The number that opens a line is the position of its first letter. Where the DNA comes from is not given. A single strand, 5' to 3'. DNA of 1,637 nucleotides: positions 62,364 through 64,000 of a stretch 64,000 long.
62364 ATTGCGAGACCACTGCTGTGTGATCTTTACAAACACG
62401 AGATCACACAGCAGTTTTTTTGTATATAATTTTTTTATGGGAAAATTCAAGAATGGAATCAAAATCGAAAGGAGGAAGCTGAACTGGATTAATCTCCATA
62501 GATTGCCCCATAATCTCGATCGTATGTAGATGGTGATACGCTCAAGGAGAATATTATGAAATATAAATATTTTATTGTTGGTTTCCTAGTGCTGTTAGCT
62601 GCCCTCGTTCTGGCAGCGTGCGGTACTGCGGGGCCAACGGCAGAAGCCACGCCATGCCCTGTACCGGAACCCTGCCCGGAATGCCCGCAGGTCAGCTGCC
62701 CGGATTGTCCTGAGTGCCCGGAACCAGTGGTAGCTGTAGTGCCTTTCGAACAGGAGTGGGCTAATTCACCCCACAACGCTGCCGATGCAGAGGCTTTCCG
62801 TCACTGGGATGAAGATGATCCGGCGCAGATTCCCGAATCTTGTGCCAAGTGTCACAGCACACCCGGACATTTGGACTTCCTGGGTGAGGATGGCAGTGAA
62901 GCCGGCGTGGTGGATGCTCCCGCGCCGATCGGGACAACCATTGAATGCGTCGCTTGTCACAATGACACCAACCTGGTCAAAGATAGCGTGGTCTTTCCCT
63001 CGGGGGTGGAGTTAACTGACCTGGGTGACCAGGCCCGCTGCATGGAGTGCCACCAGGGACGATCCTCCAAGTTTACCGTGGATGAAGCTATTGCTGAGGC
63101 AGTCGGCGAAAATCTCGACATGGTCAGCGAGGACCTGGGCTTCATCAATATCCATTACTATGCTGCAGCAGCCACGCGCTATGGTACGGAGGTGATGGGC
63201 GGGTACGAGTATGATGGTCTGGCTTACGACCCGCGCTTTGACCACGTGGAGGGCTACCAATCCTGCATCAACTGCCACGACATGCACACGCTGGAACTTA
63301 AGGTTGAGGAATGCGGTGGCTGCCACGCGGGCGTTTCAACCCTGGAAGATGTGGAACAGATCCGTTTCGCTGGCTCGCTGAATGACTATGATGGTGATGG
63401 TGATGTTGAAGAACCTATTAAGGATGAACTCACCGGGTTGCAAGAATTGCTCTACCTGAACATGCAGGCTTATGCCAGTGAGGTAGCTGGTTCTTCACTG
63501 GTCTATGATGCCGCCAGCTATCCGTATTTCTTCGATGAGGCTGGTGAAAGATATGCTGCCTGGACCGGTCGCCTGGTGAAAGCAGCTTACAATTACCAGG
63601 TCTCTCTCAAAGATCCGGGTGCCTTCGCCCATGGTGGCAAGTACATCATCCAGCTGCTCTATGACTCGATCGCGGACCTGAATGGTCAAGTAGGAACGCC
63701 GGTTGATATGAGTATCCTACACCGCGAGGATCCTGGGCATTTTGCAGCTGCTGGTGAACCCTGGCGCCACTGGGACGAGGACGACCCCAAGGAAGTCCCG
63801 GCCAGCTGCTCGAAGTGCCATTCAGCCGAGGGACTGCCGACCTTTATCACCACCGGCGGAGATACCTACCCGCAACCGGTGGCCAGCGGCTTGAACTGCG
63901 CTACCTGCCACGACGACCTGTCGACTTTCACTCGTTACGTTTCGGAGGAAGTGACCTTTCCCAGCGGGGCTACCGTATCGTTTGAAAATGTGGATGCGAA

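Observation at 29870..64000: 34-kb contiguous cytochrome island: ccm machinery, two quinol:cytochrome c oxidoreductases, two dedicated two-component systems and 60 CXXCH motifs, but no terminal oxidase or reductase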

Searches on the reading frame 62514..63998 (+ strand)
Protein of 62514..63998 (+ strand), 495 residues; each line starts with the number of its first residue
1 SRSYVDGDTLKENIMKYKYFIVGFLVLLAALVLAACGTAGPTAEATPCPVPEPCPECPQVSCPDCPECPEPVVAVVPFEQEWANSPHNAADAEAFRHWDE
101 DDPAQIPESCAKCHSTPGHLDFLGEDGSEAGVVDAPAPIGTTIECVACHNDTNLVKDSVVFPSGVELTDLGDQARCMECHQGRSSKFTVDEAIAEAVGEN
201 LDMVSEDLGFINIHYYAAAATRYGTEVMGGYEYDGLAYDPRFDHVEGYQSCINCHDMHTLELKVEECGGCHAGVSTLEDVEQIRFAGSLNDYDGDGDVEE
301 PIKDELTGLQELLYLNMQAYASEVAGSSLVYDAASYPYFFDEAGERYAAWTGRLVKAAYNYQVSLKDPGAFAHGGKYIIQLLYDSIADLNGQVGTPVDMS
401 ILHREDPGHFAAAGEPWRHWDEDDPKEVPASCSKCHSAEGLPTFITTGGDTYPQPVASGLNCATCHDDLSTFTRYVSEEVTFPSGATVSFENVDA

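Call 6: search_protein_families(library=pfam, proteins=[window:62514-63998:+])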
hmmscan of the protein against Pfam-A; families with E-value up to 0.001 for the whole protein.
window:62514-63998:+ (495 aa): 3 families
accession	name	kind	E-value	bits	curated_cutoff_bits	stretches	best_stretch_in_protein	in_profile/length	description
PF14522.11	Cytochrome_C7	-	6.3e-12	45.6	24.8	2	106-181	12-67/67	Cytochrome c7 and related cytochrome c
PF14537.11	Cytochrom_c3_2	-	3.8e-05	24.5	25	0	109-183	8-67/79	Cytochrome c3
PF02085.21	Cytochrom_CIII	-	0.00071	20.3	22.9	0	242-274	23-56/101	Class III cytochrome C family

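Call 11: find_related_loci(query=window:62514-63998:+, collection=genome_contigs, flank=10000)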
Query window:62514-63998:+ (495 aa) in genome_contigs; peptide patterns used: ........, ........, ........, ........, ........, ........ (x = any residue, [..] = any of these).
152 stretches matched a pattern; 104 encode a relative of the query (tblastn E <= 1e-3); the best 80 are kept; 80 distinct loci.
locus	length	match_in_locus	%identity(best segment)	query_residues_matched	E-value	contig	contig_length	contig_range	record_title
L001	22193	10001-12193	76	8-492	0e+0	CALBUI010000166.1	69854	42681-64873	MAG: uncultured Anaerolineales bacterium isolate N4_Bin_METABAT__171_1 genome assembly, contig: c_000004397258, whole ge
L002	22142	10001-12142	70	10-495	0e+0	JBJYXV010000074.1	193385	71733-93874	MAG: Anaerolineales bacterium isolate S5_7_050615r2r1_1 S5_7_050615r2r1_1_000000000074, whole genome shotgun sequence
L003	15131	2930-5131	78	3-495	0e+0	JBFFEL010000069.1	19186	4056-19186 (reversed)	MAG: Anaerolineales bacterium isolate Mix_mud13.2021.11.71 k141_1663105_length_19186_cov_12.5965, whole genome shotgun s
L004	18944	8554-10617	65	54-495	0e+0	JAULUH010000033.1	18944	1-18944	MAG: Anaerolineae bacterium isolate P_ANAE NODE_5678_length_18944_cov_1.972312, whole genome shotgun sequence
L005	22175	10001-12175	60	11-490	0e+0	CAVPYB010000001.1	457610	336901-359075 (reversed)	MAG: uncultured Chloroflexia bacterium isolate MFD09964.bin.2.153 genome assembly, contig: contig_10185, whole genome sh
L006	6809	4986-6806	60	8-495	0e+0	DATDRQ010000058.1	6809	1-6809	MAG TPA_asm: Anaerolineales bacterium isolate SMAG_U7981 k141_2130697, whole genome shotgun sequence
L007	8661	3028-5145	58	16-495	0e+0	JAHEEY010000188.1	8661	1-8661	MAG: Chloroflexota bacterium isolate Ww301 NODE_21977_length_8661_cov_6.201991, whole genome shotgun sequence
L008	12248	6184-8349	59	15-490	0e+0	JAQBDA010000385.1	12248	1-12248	MAG: Chloroflexota bacterium isolate MAG_401_bin-08 401_bin-08_ctg-385, whole genome shotgun sequence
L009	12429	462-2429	65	70-494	0e+0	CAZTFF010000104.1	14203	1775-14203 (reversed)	MAG TPA_asm: uncultured Caldilineaceae bacterium isolate binchicken_co17_31 genome assembly, contig: NODE_9846_length_14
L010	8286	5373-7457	61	40-488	0e+0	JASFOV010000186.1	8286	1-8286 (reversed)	MAG: Anaerolineae bacterium isolate D0819M12metaG_Bin_204 D0819M12metaG_FD_scaffold_1182_c1, whole genome shotgun sequen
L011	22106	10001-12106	60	44-490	1e-178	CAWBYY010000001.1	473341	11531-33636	MAG: uncultured Chloroflexia bacterium isolate MFD09779.bin.1.115 genome assembly, contig: contig_20878, whole genome sh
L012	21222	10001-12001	62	50-490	1e-178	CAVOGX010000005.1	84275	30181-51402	MAG: uncultured Chloroflexia bacterium isolate MFD09964.bin.2.14 genome assembly, contig: contig_21967, whole genome sho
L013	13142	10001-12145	56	9-486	3e-176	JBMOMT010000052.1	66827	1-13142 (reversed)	MAG: Chloroflexota bacterium isolate Betzabe_MAG057 MAG057_52, whole genome shotgun sequence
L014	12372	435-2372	63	67-495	1e-175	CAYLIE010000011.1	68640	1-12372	MAG TPA_asm: uncultured Anaerolineales bacterium isolate binchicken_co294_77 genome assembly, contig: NODE_691_length_68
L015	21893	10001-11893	64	75-488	7e-176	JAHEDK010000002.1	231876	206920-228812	MAG: Actinomycetes bacterium isolate Ww199 NODE_8_length_231876_cov_8.361058, whole genome shotgun sequence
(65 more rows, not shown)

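Call 14: search_protein_families(library=pfam, proteins=[L001:9920-12220:+, L001:12675-13604:-, L001:13707-14735:-, L001:14497-15519:-, L001:15552-16436:-, L001:17287-18261:-, L001:18197-19408:-, L001:20087-21310:+, L002:12337-13296:-, L002:13363-14175:-], max_evalue=0.01)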
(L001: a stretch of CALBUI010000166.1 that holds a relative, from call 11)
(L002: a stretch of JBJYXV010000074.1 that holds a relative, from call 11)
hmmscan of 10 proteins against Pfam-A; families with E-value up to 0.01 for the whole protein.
L001:9920-12220:+ (766 aa): 5 families
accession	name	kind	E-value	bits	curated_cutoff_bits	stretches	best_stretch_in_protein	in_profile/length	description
PF14522.11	Cytochrome_C7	-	6.1e-15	55.2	24.8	4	458-535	10-67/67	Cytochrome c7 and related cytochrome c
PF02085.21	Cytochrom_CIII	-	1.2e-09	38.9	22.9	0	115-207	22-88/101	Class III cytochrome C family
PF14537.11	Cytochrom_c3_2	-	6.7e-09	36.5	25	0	461-537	6-67/79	Cytochrome c3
PF22113.1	Mtrc-MtrF_II-IV_dom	-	6e-06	26.3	30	0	491-538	81-131/176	Outer membrane cytochrome MtrC/MtrF-like, domains II/IV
PF09699.15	Paired_CXXCH_1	-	0.00044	20.3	20.6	0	162-202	6-37/41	Doubled CXXCH motif (Paired_CXXCH_1)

L001:12675-13604:- (309 aa): 3 families
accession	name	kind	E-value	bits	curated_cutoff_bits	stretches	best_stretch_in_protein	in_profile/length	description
PF13240.11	Zn_Ribbon_1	-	3.6e-06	27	25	1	284-306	1-23/23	zinc-ribbon domain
PF13248.11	Zn_ribbon_3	-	0.00012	21.9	27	1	283-306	3-26/26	zinc-ribbon domain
PF12773.13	DZR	-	0.0012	19.4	27.3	1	285-307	1-23/45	Double zinc ribbon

L001:13707-14735:- (342 aa): 13 families
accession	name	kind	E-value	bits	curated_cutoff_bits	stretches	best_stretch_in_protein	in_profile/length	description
PF00005.33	ABC_tran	-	3.3e-35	122.1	25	1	116-255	1-136/137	ABC transporter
PF13304.12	AAA_21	-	3.6e-06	27.7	27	1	128-150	1-23/304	AAA domain, putative AbiEii toxin, Type IV TA system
PF13555.12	AAA_29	-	1.1e-05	25.6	27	1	121-154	17-50/61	P-loop containing region of AAA domain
PF13191.12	AAA_16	-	0.00086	20.3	32.6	1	127-236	25-124/167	AAA ATPase domain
PF20703.3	nSTAND1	-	0.00097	19.3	27.1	1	124-154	31-59/379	Novel STAND NTPase 1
PF25199.1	nSTAND_NTPase5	-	0.001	19.3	34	1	125-162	40-78/145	Novel STAND NTPase 5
PF13401.12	AAA_22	-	0.0013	19.5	27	1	126-212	5-65/130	AAA domain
PF03193.22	RsgA_GTPase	-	0.0017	18.6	30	1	125-158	106-138/174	RsgA GTPase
PF13476.12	AAA_23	-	0.0018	19.4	27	1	119-154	15-47/201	AAA domain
PF01637.24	ATPase_2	-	0.0018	18.6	33.2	1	106-159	1-53/225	ATPase domain predominantly from Archaea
PF09818.15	ABC_ATPase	-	0.0076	15.7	23.2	0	226-272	156-202/283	P-loop domain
PF13521.12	AAA_28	-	0.0089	16.7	27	0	129-156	2-30/164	AAA domain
PF07728.20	AAA_5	-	0.0097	16.4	22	0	129-154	2-27/139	AAA domain (dynein-related subfamily)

L001:14497-15519:- (340 aa): 4 families
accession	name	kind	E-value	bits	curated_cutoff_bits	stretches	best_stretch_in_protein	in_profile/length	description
PF09084.16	NMT1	-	4.2e-50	171.1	20.5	1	57-268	1-216/216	NMT1/THI5 like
PF13379.11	NMT1_2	-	1.7e-06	28.5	24.7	1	50-112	8-71/252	NMT1-like family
PF12974.12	Phosphonate-bd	-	0.00099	19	27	1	90-178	43-136/242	ABC transporter, phosphonate, periplasmic substrate-binding protein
PF16868.10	NMT1_3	-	0.0051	16.9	27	0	120-202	84-166/289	NMT1-like family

L001:15552-16436:- (294 aa): 1 family
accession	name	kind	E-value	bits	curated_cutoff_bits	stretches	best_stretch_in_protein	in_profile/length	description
PF00528.27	BPD_transp_1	-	4.4e-31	108.5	26.4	1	115-283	2-182/184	Binding-protein-dependent transport system inner membrane component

L001:17287-18261:- (324 aa): 8 families
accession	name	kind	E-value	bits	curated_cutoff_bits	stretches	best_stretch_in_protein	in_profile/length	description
PF02737.24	3HCDH_N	-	1.4e-62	211.3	22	1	49-225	2-179/180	3-hydroxyacyl-CoA dehydrogenase, NAD binding domain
PF00725.27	3HCDH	-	3.2e-36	124.2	22.1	1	228-324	1-97/97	3-hydroxyacyl-CoA dehydrogenase, C-terminal domain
PF03446.21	NAD_binding_2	-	4.7e-05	23.9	21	1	49-97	2-53/161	NAD binding domain of 6-phosphogluconate dehydrogenase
PF01262.27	AlaDh_PNT_C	-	0.00016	21.6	23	1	44-111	26-79/214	Alanine dehydrogenase/PNT, C-terminal domain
PF07992.20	Pyr_redox_2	-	0.00033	20.6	26.1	1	38-97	142-193/291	Pyridine nucleotide-disulphide oxidoreductase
PF03807.23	F420_oxidored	-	0.0012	19.9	21.6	1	49-105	2-60/94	NADP oxidoreductase coenzyme F420-dependent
PF02826.25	2-Hacid_dh_C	-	0.0052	16.6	25.1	0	39-97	29-89/178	D-isomer specific 2-hydroxyacid dehydrogenase, NAD binding domain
PF13241.12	NAD_binding_7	-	0.0076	17.2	22.1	0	47-147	8-83/104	Putative NAD(P)-binding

L001:18197-19408:- (403 aa): 2 families
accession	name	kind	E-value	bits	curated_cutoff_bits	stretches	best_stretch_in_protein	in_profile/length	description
PF00108.29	Thiolase_N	-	1.4e-88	297.1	26.4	1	9-267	2-259/260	Thiolase, N-terminal domain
PF02803.24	Thiolase_C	-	8e-43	145.4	27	1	276-399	2-122/123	Thiolase, C-terminal domain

L001:20087-21310:+ (407 aa): 3 families
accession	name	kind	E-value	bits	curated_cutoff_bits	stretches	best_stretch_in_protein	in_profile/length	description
PF02601.20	Exonuc_VII_L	-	9.6e-97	324.7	35.9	2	130-346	1-215/315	Exonuclease VII, large subunit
PF13742.12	tRNA_anti_2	-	4.8e-27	94.5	27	1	12-106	1-94/95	OB-fold nucleic acid binding domain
PF01336.31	tRNA_anti-codon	-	1.1e-11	44.9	27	1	35-104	2-70/75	OB-fold nucleic acid binding domain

L002:12337-13296:- (319 aa): 3 families
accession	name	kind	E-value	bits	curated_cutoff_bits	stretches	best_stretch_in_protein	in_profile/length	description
PF13248.11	Zn_ribbon_3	-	2.3e-05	24.1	27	1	293-316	3-26/26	zinc-ribbon domain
PF13240.11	Zn_Ribbon_1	-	2.8e-05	24.2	25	1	294-316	1-23/23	zinc-ribbon domain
PF12773.13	DZR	-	0.00072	20.1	27.3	1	295-317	1-23/45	Double zinc ribbon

L002:13363-14175:- (270 aa): 9 families
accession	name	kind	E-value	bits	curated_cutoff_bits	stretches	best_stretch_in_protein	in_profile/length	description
PF00005.33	ABC_tran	-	1.2e-32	113.8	25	1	44-183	1-136/137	ABC transporter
PF13304.12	AAA_21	-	2.5e-07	31.5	27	1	56-89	1-37/304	AAA domain, putative AbiEii toxin, Type IV TA system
PF20703.3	nSTAND1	-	5.1e-05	23.5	27.1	1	46-79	25-56/379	Novel STAND NTPase 1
PF13555.12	AAA_29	-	0.00075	19.6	27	1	48-84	16-51/61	P-loop containing region of AAA domain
PF13401.12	AAA_22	-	0.001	19.9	27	1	54-203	5-109/130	AAA domain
PF13191.12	AAA_16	-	0.0021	19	32.6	1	54-88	24-52/167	AAA ATPase domain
PF02463.25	SMC_N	-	0.003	17.4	40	0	53-72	23-42/220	RecF/RecN/SMC N terminal domain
PF13476.12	AAA_23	-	0.0056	17.8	27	1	46-79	14-44/201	AAA domain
PF00004.35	AAA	-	0.0073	17.2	21.2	0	57-106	1-53/131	ATPase family associated with various cellular activities (AAA)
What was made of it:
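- On MtrC/OmcA decahaem surface cytochromes: PF22113 is below its cut-off (26 bits against 30, call 14).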

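Call 15: search_solved_structures(query=L001:9920-12220:+, max_evalue=1)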
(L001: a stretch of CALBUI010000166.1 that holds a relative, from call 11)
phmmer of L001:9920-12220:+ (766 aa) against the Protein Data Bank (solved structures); distinct sequences matched with E-value up to 1: 4.
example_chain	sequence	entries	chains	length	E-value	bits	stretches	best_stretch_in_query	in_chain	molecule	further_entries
4y1f_A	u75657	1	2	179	0.18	13.1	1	185-275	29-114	Uncharacterized protein SAV1875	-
4y0n_A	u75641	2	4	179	0.2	13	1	185-275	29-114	Uncharacterized protein SAV1875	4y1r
4y1g_A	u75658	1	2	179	0.2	13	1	185-275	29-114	Uncharacterized protein SAV1875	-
4y1e_A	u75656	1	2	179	0.23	12.8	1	185-252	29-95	Uncharacterized protein SAV1875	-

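Call 22: search_protein_families(library=ncbifam, proteins=[L001:9920-12220:+], max_evalue=0.01)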
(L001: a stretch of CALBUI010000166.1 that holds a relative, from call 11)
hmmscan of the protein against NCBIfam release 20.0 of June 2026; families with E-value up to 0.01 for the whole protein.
L001:9920-12220:+ (766 aa): 3 families
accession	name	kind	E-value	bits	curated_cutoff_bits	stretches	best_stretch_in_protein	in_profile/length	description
NF045713.1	CxxCH_16_HmcA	equivalog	0.00019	20.2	400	0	265-297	344-373/541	sulfate respiration complex hexadecaheme cytochrome HmcA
TIGR04257.1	nanowire_3heme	domain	0.0053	16.9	40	0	164-205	24-62/75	c(7)-type cytochrome triheme domain-containing protein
NF047847.2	SS_mature_LptM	equivalog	0.008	16.2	27.7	0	35-57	1-21/31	LPS translocon maturation chaperone LptM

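Call 25: find_homologous_proteins(query=window:62514-63998:+, max_evalue=1e-20)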
Query window:62514-63998:+ (495 aa): 6366 proteins with E <= 1e-20 among 8000 candidates; the best 120 are listed.
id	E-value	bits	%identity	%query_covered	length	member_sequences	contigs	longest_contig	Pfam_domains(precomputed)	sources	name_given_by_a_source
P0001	0.0e+0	1348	100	97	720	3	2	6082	PF14537.12,PF02085.22,PF14522.12,PF22113.2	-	-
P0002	0.0e+0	1146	83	97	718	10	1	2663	PF14537.12,PF02085.22,PF14522.12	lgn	-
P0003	0.0e+0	1116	79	97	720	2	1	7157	PF14537.12,PF02085.22,PF14522.12,PF22113.2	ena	-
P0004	0.0e+0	1109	78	97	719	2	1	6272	PF14537.12,PF02085.22,PF14522.12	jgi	jgi:hypothetical protein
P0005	0.0e+0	1108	81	97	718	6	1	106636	PF14537.12,PF02085.22,PF14522.12,PF22113.2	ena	-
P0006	0.0e+0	1106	78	97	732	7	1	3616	PF14537.12,PF02085.22,PF14522.12,PF22113.2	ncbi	-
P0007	0.0e+0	1098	77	97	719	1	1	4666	PF14537.12,PF02085.22,PF14522.12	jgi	jgi:hypothetical protein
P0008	0.0e+0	1093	78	97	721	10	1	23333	PF14537.12,PF02085.22,PF14522.12,PF22113.2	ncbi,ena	-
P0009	0.0e+0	1088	79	97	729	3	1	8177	PF14537.12,PF02085.22,PF14522.12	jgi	jgi:hypothetical protein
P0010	0.0e+0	1084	74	99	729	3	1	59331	PF09699.16,PF14537.12,PF02085.22,PF14522.12,PF22113.2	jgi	jgi:hypothetical protein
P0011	0.0e+0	1080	77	97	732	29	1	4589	PF14537.12,PF02085.22,PF14522.12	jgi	-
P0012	0.0e+0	1074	77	97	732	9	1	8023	PF14537.12,PF02085.22,PF14522.12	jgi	-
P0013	0.0e+0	1058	73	97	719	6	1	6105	PF14537.12,PF02085.22,PF14522.12,PF22113.2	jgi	jgi:hypothetical protein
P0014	0.0e+0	1054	72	97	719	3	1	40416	PF14537.12,PF02085.22,PF14522.12,PF22113.2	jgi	-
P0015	0.0e+0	1040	73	97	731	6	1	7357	PF09699.16,PF14537.12,PF02085.22,PF14522.12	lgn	-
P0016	0.0e+0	1031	73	97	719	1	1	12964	PF14537.12,PF02085.22,PF14522.12,PF22113.2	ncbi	-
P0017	0.0e+0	1018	70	97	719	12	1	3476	PF14537.12,PF02085.22,PF14522.12,PF22113.2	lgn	-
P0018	0.0e+0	1010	72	99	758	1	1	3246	PF14537.12,PF02085.22,PF14522.12,PF22113.2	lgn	-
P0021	6.6e-285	964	66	97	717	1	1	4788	PF14537.12,PF02085.22,PF14522.12,PF22113.2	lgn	-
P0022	2.7e-283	958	66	97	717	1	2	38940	PF14537.12,PF02085.22,PF14522.12,PF22113.2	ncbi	-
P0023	3.1e-283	958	68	93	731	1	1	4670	PF14537.12,PF02085.22,PF14522.12,PF22113.2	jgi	jgi:hypothetical protein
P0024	5.4e-283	957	66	97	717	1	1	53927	PF14537.12,PF02085.22,PF14522.12,PF22113.2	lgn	-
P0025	8.2e-283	957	66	97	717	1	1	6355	PF14537.12,PF02085.22,PF14522.12,PF22113.2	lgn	-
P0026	9.4e-283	957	66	97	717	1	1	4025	PF14537.12,PF02085.22,PF14522.12,PF22113.2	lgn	-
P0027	5.1e-282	954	65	97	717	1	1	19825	PF14537.12,PF02085.22,PF14522.12,PF22113.2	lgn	-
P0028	5.4e-282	954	65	97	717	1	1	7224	PF14537.12,PF02085.22,PF14522.12,PF22113.2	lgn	-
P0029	3.1e-278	942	62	97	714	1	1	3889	PF14537.12,PF02085.22,PF14522.12,PF22113.2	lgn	-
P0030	4.8e-278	941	75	85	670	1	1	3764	PF14537.12,PF02085.22,PF14522.12,PF22113.2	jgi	jgi:hypothetical protein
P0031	7.5e-278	940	64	96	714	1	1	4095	PF14537.12,PF02085.22,PF14522.12,PF22113.2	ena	-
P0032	2.2e-276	936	74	84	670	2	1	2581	PF14537.12,PF02085.22,PF14522.12,PF22113.2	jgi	jgi:hypothetical protein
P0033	6.8e-275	931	64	98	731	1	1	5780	PF14537.12,PF02085.22,PF14522.12,PF22113.2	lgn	-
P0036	1.6e-273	926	65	96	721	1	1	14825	PF14537.12,PF02085.22,PF14522.12,PF22113.2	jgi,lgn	-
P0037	3.1e-273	925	64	96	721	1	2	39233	PF14537.12,PF02085.22,PF14522.12,PF22113.2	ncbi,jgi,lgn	-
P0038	9.8e-273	924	65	97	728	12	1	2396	PF14537.12,PF02085.22,PF14522.12,PF22113.2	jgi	jgi:hypothetical protein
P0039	9.8e-273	924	64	96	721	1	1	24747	PF14537.12,PF02085.22,PF14522.12,PF22113.2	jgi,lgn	-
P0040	1.1e-272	923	64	96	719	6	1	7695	PF14537.12,PF02085.22,PF14522.12,PF22113.2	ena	-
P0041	7.0e-272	921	60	97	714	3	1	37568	PF14537.12,PF02085.22,PF14522.12,PF22113.2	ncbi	-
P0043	2.0e-271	919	61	97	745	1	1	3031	PF14537.12,PF02085.22,PF14522.12,PF22113.2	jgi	jgi:hypothetical protein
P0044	2.1e-271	919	61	97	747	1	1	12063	PF14537.12,PF02085.22,PF14522.12,PF22113.2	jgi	jgi:hypothetical protein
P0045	4.1e-271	918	64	96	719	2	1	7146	PF14537.12,PF02085.22,PF14522.12,PF22113.2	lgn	-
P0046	5.0e-270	915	61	97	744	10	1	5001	PF09699.16,PF14537.12,PF02085.22,PF14522.12,PF22113.2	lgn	-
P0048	1.7e-266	903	62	97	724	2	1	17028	PF14537.12,PF02085.22,PF14522.12,PF22113.2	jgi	jgi:hypothetical protein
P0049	2.3e-266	903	63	99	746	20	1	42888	PF14537.12,PF02085.22,PF14522.12,PF22113.2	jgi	jgi:hypothetical protein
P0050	6.1e-266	901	62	97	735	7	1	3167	PF14537.12,PF02085.22,PF14522.12,PF22113.2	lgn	-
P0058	7.5e-260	881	65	89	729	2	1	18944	PF09699.16,PF14537.12,PF02085.22,PF14522.12,PF22113.2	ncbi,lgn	-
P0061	1.0e-258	877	62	91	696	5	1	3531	PF14537.12,PF02085.22,PF14522.12,PF22113.2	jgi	jgi:hypothetical protein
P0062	3.2e-258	876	62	95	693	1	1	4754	PF14537.12,PF02085.22,PF14522.12,PF22113.2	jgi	jgi:mono/diheme cytochrome c family protein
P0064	8.1e-258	874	59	97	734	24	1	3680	PF14537.12,PF02085.22,PF14522.12,PF22113.2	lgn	-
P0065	9.0e-258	874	61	93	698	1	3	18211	PF14537.12,PF02085.22,PF14522.12,PF22113.2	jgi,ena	-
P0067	5.6e-257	872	59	96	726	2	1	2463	PF14537.12,PF02085.22,PF14522.12,PF22113.2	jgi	jgi:hypothetical protein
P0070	2.4e-256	870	57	97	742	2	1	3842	PF14537.12,PF02085.22,PF14522.12,PF22113.2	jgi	jgi:hypothetical protein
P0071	1.4e-255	867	59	96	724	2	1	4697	PF14537.12,PF02085.22,PF14522.12,PF22113.2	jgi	jgi:hypothetical protein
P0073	3.8e-255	866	62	91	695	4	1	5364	PF14537.12,PF02085.22,PF14522.12,PF22113.2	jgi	jgi:hypothetical protein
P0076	1.2e-254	864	58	93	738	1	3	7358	PF14537.12,PF02085.22,PF14522.12,PF22113.2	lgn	-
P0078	1.4e-254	864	58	98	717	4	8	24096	PF14537.12,PF02085.22,PF14522.12,PF22113.2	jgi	jgi:hypothetical protein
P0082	6.5e-254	862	64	86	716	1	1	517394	PF14537.12,PF02085.22,PF14522.12,PF22113.2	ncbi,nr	ncbi:MAG: hypothetical protein H6667_07495 [Ardenticatenaceae bacterium]|nr:hypothetical protein [Ar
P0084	1.1e-253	861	61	96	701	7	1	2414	PF14537.12,PF02085.22,PF14522.12,PF22113.2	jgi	jgi:hypothetical protein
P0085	1.1e-253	861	68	85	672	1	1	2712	PF09699.16,PF14537.12,PF02085.22,PF14522.12,PF22113.2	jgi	jgi:hypothetical protein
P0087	2.1e-253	860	59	97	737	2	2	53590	PF14537.12,PF02085.22,PF14522.12,PF22113.2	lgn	-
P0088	3.1e-253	859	58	97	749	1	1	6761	PF14537.12,PF02085.22,PF14522.12,PF22113.2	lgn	-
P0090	1.5e-252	857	65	83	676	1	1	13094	PF14537.12,PF02085.22,PF14522.12,PF22113.2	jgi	-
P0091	1.6e-252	857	59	96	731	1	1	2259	PF14537.12,PF02085.22,PF14522.12,PF22113.2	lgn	-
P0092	2.0e-252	857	60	98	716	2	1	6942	PF14537.12,PF02085.22,PF14522.12,PF22113.2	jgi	-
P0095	3.8e-252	856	62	85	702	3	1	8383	PF14537.12,PF02085.22,PF14522.12,PF22113.2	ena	-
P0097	1.3e-251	854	58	97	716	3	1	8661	PF14537.12,PF02085.22,PF14522.12,PF22113.2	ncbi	-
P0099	1.7e-251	853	61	92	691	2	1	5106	PF14537.12,PF02085.22,PF14522.12,PF22113.2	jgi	-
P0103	3.6e-251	852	63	86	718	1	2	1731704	PF14537.12,PF02085.22,PF14522.12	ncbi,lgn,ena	-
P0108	6.3e-251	852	64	83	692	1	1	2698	PF14537.12,PF02085.22,PF14522.12,PF22113.2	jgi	jgi:hypothetical protein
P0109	7.5e-251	851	59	92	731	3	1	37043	PF14537.12,PF22678.2,PF02085.22,PF14522.12,PF22113.2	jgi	-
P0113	2.6e-250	850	60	92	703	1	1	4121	PF14537.12,PF02085.22,PF14522.12,PF22113.2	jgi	jgi:hypothetical protein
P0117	1.1e-249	848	57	96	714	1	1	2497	PF14537.12,PF02085.22,PF14522.12,PF22113.2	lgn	-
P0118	1.3e-249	847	64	87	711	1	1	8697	PF14537.12,PF02085.22,PF14522.12,PF22113.2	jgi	jgi:hypothetical protein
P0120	2.0e-249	847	59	96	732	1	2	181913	PF14537.12,PF02085.22,PF14522.12,PF22113.2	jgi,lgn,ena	-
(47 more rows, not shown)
